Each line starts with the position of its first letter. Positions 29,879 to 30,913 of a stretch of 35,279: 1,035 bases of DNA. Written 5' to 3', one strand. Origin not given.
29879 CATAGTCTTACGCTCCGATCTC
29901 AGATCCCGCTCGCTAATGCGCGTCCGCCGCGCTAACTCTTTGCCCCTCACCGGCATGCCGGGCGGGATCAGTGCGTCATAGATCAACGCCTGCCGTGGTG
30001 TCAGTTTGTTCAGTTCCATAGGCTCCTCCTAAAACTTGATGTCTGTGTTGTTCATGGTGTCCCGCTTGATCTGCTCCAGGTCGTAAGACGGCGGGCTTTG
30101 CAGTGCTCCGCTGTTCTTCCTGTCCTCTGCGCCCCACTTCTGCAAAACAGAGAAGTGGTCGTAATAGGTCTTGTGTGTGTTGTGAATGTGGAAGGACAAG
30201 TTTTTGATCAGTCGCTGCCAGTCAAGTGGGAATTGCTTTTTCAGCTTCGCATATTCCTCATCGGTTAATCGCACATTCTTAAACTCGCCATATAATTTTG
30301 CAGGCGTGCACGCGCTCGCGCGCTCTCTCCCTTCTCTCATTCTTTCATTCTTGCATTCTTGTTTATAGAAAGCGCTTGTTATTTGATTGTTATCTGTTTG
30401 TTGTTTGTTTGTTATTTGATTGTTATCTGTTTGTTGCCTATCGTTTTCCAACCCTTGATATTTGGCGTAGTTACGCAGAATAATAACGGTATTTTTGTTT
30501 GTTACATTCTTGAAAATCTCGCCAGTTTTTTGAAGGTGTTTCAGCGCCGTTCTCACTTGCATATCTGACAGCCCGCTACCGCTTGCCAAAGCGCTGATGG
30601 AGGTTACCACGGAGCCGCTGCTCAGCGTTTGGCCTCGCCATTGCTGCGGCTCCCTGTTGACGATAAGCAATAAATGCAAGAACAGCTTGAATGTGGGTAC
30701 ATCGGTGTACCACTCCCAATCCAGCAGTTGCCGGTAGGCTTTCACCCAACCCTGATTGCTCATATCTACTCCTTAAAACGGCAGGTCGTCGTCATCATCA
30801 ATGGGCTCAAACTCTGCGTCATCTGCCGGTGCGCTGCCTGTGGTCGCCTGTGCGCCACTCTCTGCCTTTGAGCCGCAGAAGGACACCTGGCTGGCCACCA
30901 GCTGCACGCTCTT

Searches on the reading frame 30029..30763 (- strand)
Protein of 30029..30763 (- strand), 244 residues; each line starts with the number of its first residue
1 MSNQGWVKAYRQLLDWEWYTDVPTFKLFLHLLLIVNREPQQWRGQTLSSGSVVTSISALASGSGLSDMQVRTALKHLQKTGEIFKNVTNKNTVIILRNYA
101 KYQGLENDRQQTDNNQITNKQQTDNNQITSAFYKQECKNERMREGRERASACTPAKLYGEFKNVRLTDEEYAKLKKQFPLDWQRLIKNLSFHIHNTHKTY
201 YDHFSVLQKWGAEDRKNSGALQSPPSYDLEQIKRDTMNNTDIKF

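Call 45: search_protein_families(library=phrogs, proteins=[window:30029-30763:-], max_evalue=0.00001)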
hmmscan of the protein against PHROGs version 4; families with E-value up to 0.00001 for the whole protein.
window:30029-30763:- (244 aa): 6 families
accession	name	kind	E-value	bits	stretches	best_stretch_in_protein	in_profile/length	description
phrog_2514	-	DNA, RNA and nucleotide metabolism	2.7e-24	86.9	1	3-149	2-157/270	DnaD-like helicase loader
phrog_7498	-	DNA, RNA and nucleotide metabolism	9.9e-11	42.3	1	3-127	4-131/296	DnaD-like helicase loader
phrog_186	-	DNA, RNA and nucleotide metabolism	1.2e-10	42.6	1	1-127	17-143/308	DnaD-like helicase loader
phrog_270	-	DNA, RNA and nucleotide metabolism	7.7e-09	36.4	1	7-156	29-152/383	replication initiation protein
phrog_27581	-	unknown function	2e-08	35.3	1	3-133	25-169/216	-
phrog_8102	-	DNA, RNA and nucleotide metabolism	1.1e-06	29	1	48-150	53-152/337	replication initiation protein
